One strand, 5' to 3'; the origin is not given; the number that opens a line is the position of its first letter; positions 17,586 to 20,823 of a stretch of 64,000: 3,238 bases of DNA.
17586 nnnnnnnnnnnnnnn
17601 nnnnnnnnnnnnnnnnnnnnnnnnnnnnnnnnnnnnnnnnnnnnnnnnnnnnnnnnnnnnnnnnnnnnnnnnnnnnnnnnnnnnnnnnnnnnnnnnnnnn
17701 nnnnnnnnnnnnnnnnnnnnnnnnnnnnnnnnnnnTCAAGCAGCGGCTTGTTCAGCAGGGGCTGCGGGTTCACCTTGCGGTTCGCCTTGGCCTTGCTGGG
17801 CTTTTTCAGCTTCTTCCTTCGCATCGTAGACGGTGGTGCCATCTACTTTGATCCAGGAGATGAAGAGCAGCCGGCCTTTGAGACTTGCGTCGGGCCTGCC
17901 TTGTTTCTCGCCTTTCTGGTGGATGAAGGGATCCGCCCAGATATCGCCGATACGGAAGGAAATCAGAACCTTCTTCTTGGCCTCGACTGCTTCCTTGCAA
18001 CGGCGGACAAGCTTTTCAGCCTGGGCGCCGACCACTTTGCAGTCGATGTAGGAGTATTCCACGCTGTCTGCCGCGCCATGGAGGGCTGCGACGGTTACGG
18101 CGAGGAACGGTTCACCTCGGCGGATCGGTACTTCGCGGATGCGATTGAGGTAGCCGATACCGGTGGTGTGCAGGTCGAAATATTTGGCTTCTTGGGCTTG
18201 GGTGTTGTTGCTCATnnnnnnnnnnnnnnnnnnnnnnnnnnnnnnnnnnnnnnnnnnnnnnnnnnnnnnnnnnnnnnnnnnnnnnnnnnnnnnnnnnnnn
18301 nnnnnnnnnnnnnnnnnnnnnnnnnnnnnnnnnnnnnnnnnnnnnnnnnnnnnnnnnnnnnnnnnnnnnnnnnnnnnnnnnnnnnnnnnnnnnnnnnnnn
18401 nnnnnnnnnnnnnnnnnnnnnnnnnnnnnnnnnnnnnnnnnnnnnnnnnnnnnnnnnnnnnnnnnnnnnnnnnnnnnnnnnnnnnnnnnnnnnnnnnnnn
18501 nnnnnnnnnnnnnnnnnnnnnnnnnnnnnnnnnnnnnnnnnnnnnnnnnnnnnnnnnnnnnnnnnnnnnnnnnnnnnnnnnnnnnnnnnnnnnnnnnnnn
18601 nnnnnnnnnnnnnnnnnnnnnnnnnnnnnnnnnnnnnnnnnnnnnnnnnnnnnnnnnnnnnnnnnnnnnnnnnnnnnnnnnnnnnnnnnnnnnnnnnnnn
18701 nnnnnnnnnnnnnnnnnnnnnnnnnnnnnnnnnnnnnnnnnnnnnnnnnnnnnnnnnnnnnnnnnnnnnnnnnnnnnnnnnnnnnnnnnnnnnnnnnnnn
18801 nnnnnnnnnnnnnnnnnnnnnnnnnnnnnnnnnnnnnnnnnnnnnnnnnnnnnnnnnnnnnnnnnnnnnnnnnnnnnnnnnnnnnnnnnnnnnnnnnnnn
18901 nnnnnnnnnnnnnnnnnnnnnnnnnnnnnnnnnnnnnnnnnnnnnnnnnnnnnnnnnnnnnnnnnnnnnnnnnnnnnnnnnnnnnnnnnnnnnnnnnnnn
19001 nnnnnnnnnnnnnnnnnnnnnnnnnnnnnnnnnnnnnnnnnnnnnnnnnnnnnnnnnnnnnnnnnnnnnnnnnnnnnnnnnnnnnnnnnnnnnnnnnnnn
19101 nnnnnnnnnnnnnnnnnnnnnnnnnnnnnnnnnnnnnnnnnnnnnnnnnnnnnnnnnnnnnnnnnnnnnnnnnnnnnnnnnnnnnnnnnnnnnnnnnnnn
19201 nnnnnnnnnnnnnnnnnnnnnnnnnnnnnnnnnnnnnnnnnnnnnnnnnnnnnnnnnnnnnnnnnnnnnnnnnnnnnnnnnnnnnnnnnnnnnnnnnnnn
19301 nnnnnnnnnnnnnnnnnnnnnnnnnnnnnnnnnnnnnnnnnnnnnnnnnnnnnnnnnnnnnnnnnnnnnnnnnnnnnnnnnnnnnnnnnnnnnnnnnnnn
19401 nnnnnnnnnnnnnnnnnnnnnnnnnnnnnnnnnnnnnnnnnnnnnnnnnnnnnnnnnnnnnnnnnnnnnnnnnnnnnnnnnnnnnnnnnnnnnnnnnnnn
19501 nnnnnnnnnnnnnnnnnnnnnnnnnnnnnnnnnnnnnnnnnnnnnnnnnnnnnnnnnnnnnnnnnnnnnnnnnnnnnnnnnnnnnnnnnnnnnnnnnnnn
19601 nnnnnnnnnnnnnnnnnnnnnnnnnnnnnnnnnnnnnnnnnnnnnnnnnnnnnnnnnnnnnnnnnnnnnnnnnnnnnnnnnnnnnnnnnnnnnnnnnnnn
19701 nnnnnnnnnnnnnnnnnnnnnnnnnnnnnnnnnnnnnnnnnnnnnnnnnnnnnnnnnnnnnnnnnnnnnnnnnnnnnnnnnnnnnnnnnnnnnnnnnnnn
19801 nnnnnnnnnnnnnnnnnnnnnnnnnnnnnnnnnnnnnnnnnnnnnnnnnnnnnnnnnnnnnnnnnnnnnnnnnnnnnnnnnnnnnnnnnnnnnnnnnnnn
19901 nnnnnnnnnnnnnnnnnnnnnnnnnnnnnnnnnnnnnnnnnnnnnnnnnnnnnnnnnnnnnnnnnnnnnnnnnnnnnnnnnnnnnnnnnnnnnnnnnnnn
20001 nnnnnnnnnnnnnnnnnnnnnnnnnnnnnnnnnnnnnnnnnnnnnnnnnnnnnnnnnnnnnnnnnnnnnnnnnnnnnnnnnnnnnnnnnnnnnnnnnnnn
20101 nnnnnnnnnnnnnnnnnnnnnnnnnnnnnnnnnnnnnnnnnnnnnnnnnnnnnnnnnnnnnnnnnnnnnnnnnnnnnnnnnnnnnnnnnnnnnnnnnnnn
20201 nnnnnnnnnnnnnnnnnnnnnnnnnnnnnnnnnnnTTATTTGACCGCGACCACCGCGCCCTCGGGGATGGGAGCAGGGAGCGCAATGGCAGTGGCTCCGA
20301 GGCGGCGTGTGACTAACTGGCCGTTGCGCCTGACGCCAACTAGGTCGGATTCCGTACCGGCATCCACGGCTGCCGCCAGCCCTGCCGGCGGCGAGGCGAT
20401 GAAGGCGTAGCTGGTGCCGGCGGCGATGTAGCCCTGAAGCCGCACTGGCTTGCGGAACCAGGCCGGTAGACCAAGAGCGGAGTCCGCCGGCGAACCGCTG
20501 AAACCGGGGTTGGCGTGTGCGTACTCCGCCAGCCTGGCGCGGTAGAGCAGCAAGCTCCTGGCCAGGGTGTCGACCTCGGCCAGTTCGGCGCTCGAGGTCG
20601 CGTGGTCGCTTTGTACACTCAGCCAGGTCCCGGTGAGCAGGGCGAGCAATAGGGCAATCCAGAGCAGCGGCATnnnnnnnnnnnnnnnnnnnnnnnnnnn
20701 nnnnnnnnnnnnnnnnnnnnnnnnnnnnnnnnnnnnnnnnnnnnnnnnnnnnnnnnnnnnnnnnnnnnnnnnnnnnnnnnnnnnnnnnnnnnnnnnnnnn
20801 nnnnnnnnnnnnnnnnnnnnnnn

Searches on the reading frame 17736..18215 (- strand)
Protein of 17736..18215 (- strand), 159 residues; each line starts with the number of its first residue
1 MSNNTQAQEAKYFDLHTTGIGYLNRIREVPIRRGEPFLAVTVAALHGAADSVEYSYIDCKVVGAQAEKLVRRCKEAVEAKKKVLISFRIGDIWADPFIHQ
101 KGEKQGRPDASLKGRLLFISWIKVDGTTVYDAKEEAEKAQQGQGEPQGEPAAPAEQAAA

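Call 11: search_protein_families(library=pfam, max_evalue=0.01, proteins=[window:17736-18215:-])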
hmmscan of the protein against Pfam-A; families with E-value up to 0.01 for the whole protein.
window:17736-18215:- (159 aa): 1 family
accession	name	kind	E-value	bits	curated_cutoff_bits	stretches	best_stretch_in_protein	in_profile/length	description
PF12101.13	DUF3577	-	7.7e-55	184.7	25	1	7-136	2-131/133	Protein of unknown function (DUF3577)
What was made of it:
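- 17736..18215 (-): DUF3577 gene (NCBI name 'STY4534 family ICE replication protein'). Pfam PF12101, E=7.7e-55 (call 11).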

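Call 17: find_homologous_proteins(query=window:17736-18215:-, max_evalue=0.00001)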
Query window:17736-18215:- (159 aa): 1146 proteins with E <= 0.00001 among 1238 candidates; the best 120 are listed.
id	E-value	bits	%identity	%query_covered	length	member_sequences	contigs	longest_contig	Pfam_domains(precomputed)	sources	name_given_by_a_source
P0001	1.1e-98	345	99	100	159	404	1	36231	PF12101.14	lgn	-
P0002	2.6e-95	334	100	96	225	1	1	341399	PF12101.14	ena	-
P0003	5.6e-95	333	99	96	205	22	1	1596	PF12101.14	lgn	-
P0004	2.0e-93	328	94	93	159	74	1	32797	PF12101.14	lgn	-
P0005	9.5e-92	323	94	99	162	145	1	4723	PF12101.14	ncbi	ncbi:STY4534 family ICE replication protein [Pseudomonas aeruginosa]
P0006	1.5e-88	312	89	93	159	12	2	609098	PF12101.14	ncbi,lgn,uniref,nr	ncbi:STY4534 family ICE replication protein [Pseudomonas aeruginosa]|uniref:STY4534 family ICE repli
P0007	1.0e-85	303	97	90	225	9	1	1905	PF12101.14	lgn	-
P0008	8.6e-73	261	88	86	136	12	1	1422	PF12101.14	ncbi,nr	ncbi:DUF3577 domain-containing protein, partial [Pseudomonas aeruginosa]|nr:DUF3577 domain-containin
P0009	1.1e-64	235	74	91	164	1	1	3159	PF12101.14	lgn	-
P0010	1.6e-64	234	68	100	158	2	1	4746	PF12101.14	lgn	-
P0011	1.7e-63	231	68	98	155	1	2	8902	PF12101.14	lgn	-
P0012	5.6e-63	229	68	99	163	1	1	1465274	PF12101.14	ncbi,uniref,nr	ncbi:hypothetical protein C5U62_13020 [Pseudomonas protegens]|uniref:DUF3577 domain-containing prote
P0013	1.1e-62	229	70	90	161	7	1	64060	PF12101.14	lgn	-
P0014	1.7e-62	228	76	82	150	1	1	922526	PF12101.14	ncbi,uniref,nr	ncbi:conserved hypothetical protein [Pseudomonas sp. 8Z]|uniref:STY4534 family ICE replication prote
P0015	2.6e-62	227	69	92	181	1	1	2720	PF12101.14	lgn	-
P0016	3.4e-62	227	77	84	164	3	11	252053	PF12101.14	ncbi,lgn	ncbi:STY4534 family ICE replication protein [Pseudomonas sp. MT3]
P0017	4.5e-62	226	68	99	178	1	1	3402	PF12101.14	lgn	-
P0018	5.4e-62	226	89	68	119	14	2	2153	PF12101.14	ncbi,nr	ncbi:DUF3577 domain-containing protein, partial [Pseudomonas aeruginosa]|nr:DUF3577 domain-containin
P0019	1.5e-61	225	68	95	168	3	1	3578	PF12101.14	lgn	-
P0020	2.9e-61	224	67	93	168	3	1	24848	PF12101.14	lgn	-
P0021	3.3e-61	224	76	84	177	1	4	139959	PF12101.14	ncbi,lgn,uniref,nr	ncbi:DUF3577 domain-containing protein [Pseudomonas putida]|uniref:STY4534 family ICE replication pr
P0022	3.6e-61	224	69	92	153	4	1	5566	PF12101.14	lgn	-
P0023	4.6e-61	223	66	96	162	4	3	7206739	PF12101.14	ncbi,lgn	ncbi:STY4534 family ICE replication protein [Pseudomonas chlororaphis]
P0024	5.6e-61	223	65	99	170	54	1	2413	PF12101.14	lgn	-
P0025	9.7e-61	222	65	99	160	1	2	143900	PF12101.14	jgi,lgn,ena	-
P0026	9.9e-61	222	53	93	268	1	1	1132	PF12101.14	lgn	-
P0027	1.1e-60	222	74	84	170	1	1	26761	PF12101.14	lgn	-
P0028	1.1e-60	222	53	86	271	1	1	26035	PF12101.14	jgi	jgi:hypothetical protein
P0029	1.2e-60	222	67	100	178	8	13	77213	PF12101.14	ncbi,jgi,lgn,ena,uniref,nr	ncbi:STY4534 family ICE replication protein [Pseudomonas baetica]|jgi:Protein of unknown function (D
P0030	1.2e-60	222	68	97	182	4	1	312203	PF12101.14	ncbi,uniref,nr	ncbi:DUF3577 domain-containing protein [Pseudomonas gingeri]|uniref:STY4534 family ICE replication p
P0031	1.3e-60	222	75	83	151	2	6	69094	PF12101.14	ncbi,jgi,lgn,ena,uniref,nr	ncbi:Protein of uncharacterised function (DUF3577) [Pseudomonas luteola]|uniref:Protein of uncharact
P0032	1.6e-60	221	65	98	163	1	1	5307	PF12101.14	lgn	-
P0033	1.7e-60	221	77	79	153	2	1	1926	PF12101.14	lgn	-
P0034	2.0e-60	221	68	97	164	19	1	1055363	PF12101.14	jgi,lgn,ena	-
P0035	2.4e-60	221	91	71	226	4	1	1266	PF12101.14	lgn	-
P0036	2.5e-60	221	67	98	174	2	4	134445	PF12101.14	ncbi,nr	ncbi:hypothetical protein NS274_18860 [Pseudomonas oryzihabitans]|nr:hypothetical protein NS274_1886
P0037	3.0e-60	221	70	87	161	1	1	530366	PF12101.14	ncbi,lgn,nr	ncbi:Protein of unknown function [Pseudomonas benzenivorans]|nr:STY4534 family ICE replication prote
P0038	3.0e-60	221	66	99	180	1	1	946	PF12101.14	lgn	-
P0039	4.1e-60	220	65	98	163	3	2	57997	PF12101.14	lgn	-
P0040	4.2e-60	220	66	97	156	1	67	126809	PF12101.14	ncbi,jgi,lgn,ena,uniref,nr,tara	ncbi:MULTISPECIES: STY4534 family ICE replication protein [Stutzerimonas]|jgi:hypothetical protein|u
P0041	4.5e-60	220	64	99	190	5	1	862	PF12101.14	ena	-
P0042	4.9e-60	220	64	99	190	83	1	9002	PF12101.14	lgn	-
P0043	5.0e-60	220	67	93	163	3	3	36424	PF12101.14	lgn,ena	-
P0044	5.5e-60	220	76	79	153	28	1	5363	PF12101.14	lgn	-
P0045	5.5e-60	220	66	97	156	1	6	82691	PF12101.14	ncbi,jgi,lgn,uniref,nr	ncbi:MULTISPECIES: STY4534 family ICE replication protein [Stutzerimonas]|uniref:STY4534 family ICE 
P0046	5.8e-60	220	66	97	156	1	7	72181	PF12101.14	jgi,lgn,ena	jgi:hypothetical protein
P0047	7.8e-60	219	68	96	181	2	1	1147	PF12101.14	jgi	jgi:hypothetical protein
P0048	9.6e-60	219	64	97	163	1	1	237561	PF12101.14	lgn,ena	-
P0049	1.2e-59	219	68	97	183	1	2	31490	PF12101.14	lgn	-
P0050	1.3e-59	218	63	98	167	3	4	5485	PF12101.14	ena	-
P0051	1.5e-59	218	73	82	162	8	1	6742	PF12101.14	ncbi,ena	-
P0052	1.5e-59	218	65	96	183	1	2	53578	PF12101.14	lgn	-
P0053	1.9e-59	218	65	94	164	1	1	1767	PF12101.14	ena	-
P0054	2.1e-59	218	66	96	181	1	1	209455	PF12101.14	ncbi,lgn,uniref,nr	ncbi:STY4534 family ICE replication protein [Pseudomonas sp. MWU13-3659]|uniref:STY4534 family ICE r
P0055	2.2e-59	218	65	95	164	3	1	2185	PF12101.14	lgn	-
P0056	2.3e-59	218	65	100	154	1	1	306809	PF12101.14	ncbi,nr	ncbi:hypothetical protein SB11R_10140 [Pseudomonas oryzihabitans]|nr:hypothetical protein SB11R_1014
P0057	2.7e-59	217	93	67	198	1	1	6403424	PF12101.14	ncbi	-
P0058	2.8e-59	217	77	79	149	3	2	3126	PF12101.14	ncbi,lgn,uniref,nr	ncbi:STY4534 family ICE replication protein [Pseudomonas fluorescens]|uniref:STY4534 family ICE repl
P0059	3.2e-59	217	65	97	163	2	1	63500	PF12101.14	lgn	-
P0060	5.0e-59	217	72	84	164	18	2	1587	PF12101.14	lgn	-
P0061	5.2e-59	217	64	100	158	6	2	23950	PF12101.14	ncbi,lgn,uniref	ncbi:STY4534 family ICE replication protein [Pseudomonas sp. KCJK8993]|uniref:STY4534 family ICE rep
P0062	5.4e-59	216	73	82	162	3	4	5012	PF12101.14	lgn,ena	-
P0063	5.5e-59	216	63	98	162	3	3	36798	PF12101.14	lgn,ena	-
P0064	5.6e-59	216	65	94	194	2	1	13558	PF12101.14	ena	-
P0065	6.6e-59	216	63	99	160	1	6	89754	PF12101.14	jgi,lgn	jgi:hypothetical protein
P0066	6.9e-59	216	73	84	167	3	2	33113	PF12101.14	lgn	-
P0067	7.1e-59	216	71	84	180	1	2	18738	PF12101.14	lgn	-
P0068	7.5e-59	216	63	97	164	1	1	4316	PF12101.14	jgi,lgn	-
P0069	8.1e-59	216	63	97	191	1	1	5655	PF12101.14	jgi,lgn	jgi:hypothetical protein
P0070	9.7e-59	216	70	86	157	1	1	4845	PF12101.14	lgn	-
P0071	1.0e-58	216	69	89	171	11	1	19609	PF12101.14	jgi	jgi:hypothetical protein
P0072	1.1e-58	215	66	93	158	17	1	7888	PF12101.14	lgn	-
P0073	1.1e-58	215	63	97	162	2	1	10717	PF12101.14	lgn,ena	-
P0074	1.4e-58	215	63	98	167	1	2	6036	PF12101.14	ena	-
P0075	1.4e-58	215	65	94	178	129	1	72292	PF12101.14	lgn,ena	-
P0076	1.6e-58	215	64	97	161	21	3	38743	PF12101.14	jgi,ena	-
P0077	1.7e-58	215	67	94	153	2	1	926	PF12101.14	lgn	-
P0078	1.8e-58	215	72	82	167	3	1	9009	PF12101.14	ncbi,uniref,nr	ncbi:STY4534 family ICE replication protein [Pseudomonas tolaasii]|uniref:STY4534 family ICE replica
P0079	1.9e-58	215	64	97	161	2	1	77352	PF12101.14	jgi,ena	-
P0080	2.1e-58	215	73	84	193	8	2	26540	PF12101.14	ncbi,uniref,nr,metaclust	ncbi:hypothetical protein DA83_23295 [Pseudomonas sp. 250J]|uniref:STY4534 family ICE replication pr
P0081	2.1e-58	215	73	82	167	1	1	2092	PF12101.14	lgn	-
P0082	2.3e-58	214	72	82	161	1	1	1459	PF12101.14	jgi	jgi:hypothetical protein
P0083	2.4e-58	214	73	84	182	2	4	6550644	PF12101.14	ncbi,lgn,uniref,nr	ncbi:DUF3577 domain-containing protein [Pseudomonas phytophila]|uniref:DUF3577 domain-containing pro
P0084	2.4e-58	214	66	97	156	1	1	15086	PF12101.14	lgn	-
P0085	2.5e-58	214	64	97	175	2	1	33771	PF12101.14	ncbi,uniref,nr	ncbi:DUF3577 domain-containing protein [Pseudomonas cichorii]|uniref:STY4534 family ICE replication 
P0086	2.7e-58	214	63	98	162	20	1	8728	PF12101.14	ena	-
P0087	3.1e-58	214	64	99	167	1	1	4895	PF12101.14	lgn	-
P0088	3.5e-58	214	72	82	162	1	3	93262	PF12101.14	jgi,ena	-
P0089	3.5e-58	214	71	82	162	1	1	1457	PF12101.14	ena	-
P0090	3.9e-58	214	61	98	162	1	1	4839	PF12101.14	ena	-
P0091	4.1e-58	214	74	84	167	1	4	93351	PF12101.14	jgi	jgi:hypothetical protein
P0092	4.1e-58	214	65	96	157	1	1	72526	PF12101.14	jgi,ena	-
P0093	4.2e-58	214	72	84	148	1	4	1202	PF12101.14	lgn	-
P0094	4.4e-58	213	63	98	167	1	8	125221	PF12101.14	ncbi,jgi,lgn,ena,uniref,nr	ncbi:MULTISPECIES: STY4534 family ICE replication protein [Pseudomonas]|jgi:hypothetical protein|uni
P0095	4.7e-58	213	62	97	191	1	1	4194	PF12101.14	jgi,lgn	jgi:hypothetical protein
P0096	5.4e-58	213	63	93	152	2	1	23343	PF12101.14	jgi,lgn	jgi:hypothetical protein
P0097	5.4e-58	213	71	87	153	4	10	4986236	PF12101.14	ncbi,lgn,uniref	ncbi:STY4534 family ICE replication protein [Azotobacter salinestris]|uniref:STY4534 family ICE repl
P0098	5.5e-58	213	68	84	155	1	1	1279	PF12101.14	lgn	-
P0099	5.5e-58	213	67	100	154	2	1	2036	PF12101.14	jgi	-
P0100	6.0e-58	213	64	98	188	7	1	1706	PF12101.14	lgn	-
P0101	6.1e-58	213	64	97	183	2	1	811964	PF12101.14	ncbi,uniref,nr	ncbi:DUF3577 domain-containing protein [Pseudomonas gingeri]|uniref:STY4534 family ICE replication p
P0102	6.9e-58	213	61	98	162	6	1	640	PF12101.14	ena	-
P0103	9.2e-58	212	63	100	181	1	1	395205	PF12101.14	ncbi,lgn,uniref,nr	ncbi:STY4534 family ICE replication protein [Pseudomonas sp. MWU12-2345]|uniref:STY4534 family ICE r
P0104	9.4e-58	212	72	84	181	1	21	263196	PF12101.14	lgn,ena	-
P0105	1.0e-57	212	69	88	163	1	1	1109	PF12101.14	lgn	-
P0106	1.0e-57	212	69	83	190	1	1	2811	PF12101.14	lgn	-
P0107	1.0e-57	212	74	84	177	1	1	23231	PF12101.14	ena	-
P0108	1.1e-57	212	68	92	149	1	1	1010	PF12101.14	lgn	-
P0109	1.4e-57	212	71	82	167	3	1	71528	PF12101.14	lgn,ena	-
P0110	1.5e-57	212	72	82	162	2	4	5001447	PF12101.14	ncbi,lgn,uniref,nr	ncbi:hypothetical protein B6D87_16260 [Pseudomonas fragi]|uniref:STY4534 family ICE replication prot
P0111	1.6e-57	212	64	97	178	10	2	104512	PF12101.14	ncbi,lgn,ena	-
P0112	2.1e-57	211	63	97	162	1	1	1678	PF12101.14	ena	-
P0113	2.5e-57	211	67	91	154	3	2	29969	PF12101.14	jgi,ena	-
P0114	2.5e-57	211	65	96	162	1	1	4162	PF12101.14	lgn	-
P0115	2.6e-57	211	67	94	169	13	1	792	PF12101.14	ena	-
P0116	2.6e-57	211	65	87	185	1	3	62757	PF12101.14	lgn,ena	-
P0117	2.7e-57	211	61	98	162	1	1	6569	PF12101.14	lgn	-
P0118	2.8e-57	211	62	97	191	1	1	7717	PF12101.14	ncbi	-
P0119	2.8e-57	211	62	97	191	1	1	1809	PF12101.14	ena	-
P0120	2.9e-57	211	64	97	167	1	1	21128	PF12101.14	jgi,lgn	jgi:hypothetical protein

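Call 19: find_related_loci(query=A2, collection=genome_contigs, flank=6000)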
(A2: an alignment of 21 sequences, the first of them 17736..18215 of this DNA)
Query A2 (159 aa) in genome_contigs; peptide patterns used: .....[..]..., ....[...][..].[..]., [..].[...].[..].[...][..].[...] (x = any residue, [..] = any of these).
600 stretches matched a pattern (row limit reached: there are more); 494 encode a relative of the query (tblastn E <= 1e-3); the best 80 are kept; 80 distinct loci.
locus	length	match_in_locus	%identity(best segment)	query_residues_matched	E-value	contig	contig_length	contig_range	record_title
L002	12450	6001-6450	88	1-150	3e-89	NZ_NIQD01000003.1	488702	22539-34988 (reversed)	Pseudomonas paraeruginosa strain ATCC 9027 NODE_3_length_488702_cov_61.7947, whole genome shotgun sequence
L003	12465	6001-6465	66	3-159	5e-67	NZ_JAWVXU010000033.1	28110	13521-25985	MAG: Pseudomonas sp. isolate HN13.bin.16 k141_892045_length_28110_cov_190.2542, whole genome shotgun sequence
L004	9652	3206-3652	68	3-150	3e-67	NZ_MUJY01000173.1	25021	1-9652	Pseudomonas sp. PIC25 Contig_000173, whole genome shotgun sequence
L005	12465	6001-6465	66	3-159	7e-67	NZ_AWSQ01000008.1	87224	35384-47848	Pseudomonas taeanensis MS-3 contig_08, whole genome shotgun sequence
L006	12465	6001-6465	66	5-158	2e-66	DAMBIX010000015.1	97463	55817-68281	MAG TPA_asm: Pseudomonas sp. isolate CTOTU48942 NODE_28_length_97463_cov_14.303384, whole genome shotgun sequence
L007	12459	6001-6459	67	3-153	6e-66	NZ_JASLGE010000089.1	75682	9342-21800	MAG: Pseudomonas sp. isolate SHSU.bins.40 k141_18511604, whole genome shotgun sequence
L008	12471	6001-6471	67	1-159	3e-66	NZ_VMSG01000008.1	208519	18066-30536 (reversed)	Pseudomonas sp. H3(2019) NODE_8_length_208519_cov_169.882605, whole genome shotgun sequence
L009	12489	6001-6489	65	1-157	7e-66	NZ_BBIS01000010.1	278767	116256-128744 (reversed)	Pseudomonas monteilii NBRC 103158 = DSM 14164 strain NBRC 103158, whole genome shotgun sequence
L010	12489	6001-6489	65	1-157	7e-66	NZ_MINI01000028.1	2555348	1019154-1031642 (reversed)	Pseudomonas putida strain KH-21-134 scaffold1_cov96, whole genome shotgun sequence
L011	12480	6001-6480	64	5-158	2e-65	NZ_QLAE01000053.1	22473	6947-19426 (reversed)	Stutzerimonas nosocomialis strain A31/70 contig00053, whole genome shotgun sequence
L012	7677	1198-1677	64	5-158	2e-65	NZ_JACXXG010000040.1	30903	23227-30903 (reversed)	Stutzerimonas kunmingensis strain 28M-8 NODE_40_length_30903_cov_66.3201, whole genome shotgun sequence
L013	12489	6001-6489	64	1-157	1e-65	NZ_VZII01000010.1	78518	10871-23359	Pseudomonas sp. MN1F NODE_10_length_78436_cov_238.630585, whole genome shotgun sequence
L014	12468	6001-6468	65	1-156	5e-65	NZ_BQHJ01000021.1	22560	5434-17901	Pseudomonas pseudonitroreducens strain BML-PP015 sequence21, whole genome shotgun sequence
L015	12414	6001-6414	70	3-140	3e-65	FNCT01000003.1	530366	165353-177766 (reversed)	Pseudomonas benzenivorans strain DSM 8628 genome assembly, contig: Ga0104648_103, whole genome shotgun sequence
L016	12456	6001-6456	64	4-155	7e-65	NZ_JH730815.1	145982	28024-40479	Pseudomonas gingeri NCPPB 3146 = LMG 5327 strain NCPPB 3146 scf_18585_336, whole genome shotgun sequence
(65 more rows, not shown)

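Call 81: predict_structure(alignment_id=A2)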
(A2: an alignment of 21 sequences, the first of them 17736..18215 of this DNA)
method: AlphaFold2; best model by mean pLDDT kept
length: 159 residues; sequences in the alignment: 21
mean_pLDDT: 76.3   pTM: 0.62
mean pLDDT of the five models: 76.3, 75.7, 71.1, 64.4, 47.9
residues with pLDDT >= 90: 47; 70-90: 68; 50-70: 14; < 50: 30
segments of 3 or more residues with pLDDT < 50: 1-14, 144-159
pLDDT, mean of each block of 10 residues (from residue 1): 40 64 90 86 74 77 91 94 91 77 84 82 94 83 49 42
secondary structure, 60 per line:
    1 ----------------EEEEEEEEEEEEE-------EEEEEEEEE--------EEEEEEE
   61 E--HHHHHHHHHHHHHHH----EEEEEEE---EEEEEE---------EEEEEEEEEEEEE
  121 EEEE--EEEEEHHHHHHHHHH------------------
elements in order: E17-29 E37-45 E54-61 H64-78 E83-89 E93-98 E108-124 E127-131 H132-141

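Call 83: fold_search(model_id=the predicted structure, library=pdb)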
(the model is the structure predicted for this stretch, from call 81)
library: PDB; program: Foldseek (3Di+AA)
matches with E <= 10: 674; with E <= 0.001: 1
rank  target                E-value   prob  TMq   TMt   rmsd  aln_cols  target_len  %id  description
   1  9dei_I                5.9e-04  1.00  0.35  0.31   6.4       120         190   12  Trypanosoma brucei mitochondrial RNA-editing catalytic complex 1, U-deletion (RECC1) (released 2026-01-21)
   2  3stb_C                1.4e-03  1.00  0.35  0.47   5.9       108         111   11  A complex of two editosome proteins and two nanobodies (released 2011-11-02)
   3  2hql_B                1.6e-03  1.00  0.39  0.57   4.8       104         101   13  Crystal structure of a small single-stranded DNA binding protein from Mycoplasma pneumoniae (released 2007-05-01)
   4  9dei_F                2.3e-03  1.00  0.37  0.44   4.9       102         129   14  Trypanosoma brucei mitochondrial RNA-editing catalytic complex 1, U-deletion (RECC1) (released 2026-01-21)
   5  9dei_N                2.5e-03  1.00  0.37  0.40   5.7       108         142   11  Trypanosoma brucei mitochondrial RNA-editing catalytic complex 1, U-deletion (RECC1) (released 2026-01-21)
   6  6cqm_F                3.1e-03  1.00  0.38  0.56   5.1       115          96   11  Crystal Structure of mitochondrial single-stranded DNA binding proteins from S. cerevisiae, Rim1 (Form2) (released 2018-05-30)
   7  2hql_C                3.2e-03  1.00  0.37  0.58   4.5       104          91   12  Crystal structure of a small single-stranded DNA binding protein from Mycoplasma pneumoniae (released 2007-05-01)
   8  8ova_AS               3.6e-03  1.00  0.32  0.35  11.4       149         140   15  CRYO-EM STRUCTURE OF TRYPANOSOMA BRUCEI PROCYCLIC FORM 80S RIBOSOME : PARENTAL STRAIN (released 2023-11-29)
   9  7r4w                  3.8e-03  1.00  0.39  0.57   5.0       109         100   15  Single stranded DNA binding protein SSB M5 from Fervidobacterium gondwanense (released 2023-08-23)
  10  2hql_E                4.5e-03  1.00  0.40  0.59   4.4       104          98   12  Crystal structure of a small single-stranded DNA binding protein from Mycoplasma pneumoniae (released 2007-05-01)
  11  2hql_A                5.3e-03  1.00  0.37  0.53   4.5       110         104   13  Crystal structure of a small single-stranded DNA binding protein from Mycoplasma pneumoniae (released 2007-05-01)
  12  3k81_C                5.6e-03  0.99  0.34  0.45   5.4       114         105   11  Structure of the central interaction protein from the Trypanosoma brucei editosome in complex with single domain antib (released 2010-11-17)
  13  3ull_A                6.0e-03  1.00  0.36  0.48   6.6       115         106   10  HUMAN MITOCHONDRIAL SINGLE-STRANDED DNA BINDING PROTEIN (released 1997-10-15)
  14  9dei_G                6.3e-03  1.00  0.35  0.35  11.2       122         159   11  Trypanosoma brucei mitochondrial RNA-editing catalytic complex 1, U-deletion (RECC1) (released 2026-01-21)
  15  6cqo_C                6.6e-03  1.00  0.38  0.57   4.3       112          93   10  Crystal Structure of mitochondrial single-stranded DNA binding proteins from S. cerevisiae (SeMet Labeled), Rim1 (Form (released 2018-05-30)
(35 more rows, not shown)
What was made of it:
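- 17736..18215 (-): The predicted fold most resembles SSB/PriB OB folds, with weak scores (calls 81, 83).
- On radC RNA motif (RF01754): The genes include an SSB-like DUF3577 protein (calls 11, 83).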

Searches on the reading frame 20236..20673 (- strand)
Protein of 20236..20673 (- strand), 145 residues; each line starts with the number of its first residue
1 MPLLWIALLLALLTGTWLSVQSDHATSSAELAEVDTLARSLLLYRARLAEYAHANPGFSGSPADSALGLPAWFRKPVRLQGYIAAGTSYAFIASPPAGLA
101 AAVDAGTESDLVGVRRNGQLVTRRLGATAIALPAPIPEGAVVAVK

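Call 12: search_protein_families(library=pfam, max_evalue=0.01, proteins=[window:20236-20673:-])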
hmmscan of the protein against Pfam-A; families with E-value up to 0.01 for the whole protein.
window:20236-20673:- (145 aa): 1 family
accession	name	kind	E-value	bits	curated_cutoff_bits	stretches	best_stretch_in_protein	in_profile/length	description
PF07419.17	PilM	-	9.8e-25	87.5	25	1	23-144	14-136/136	PilM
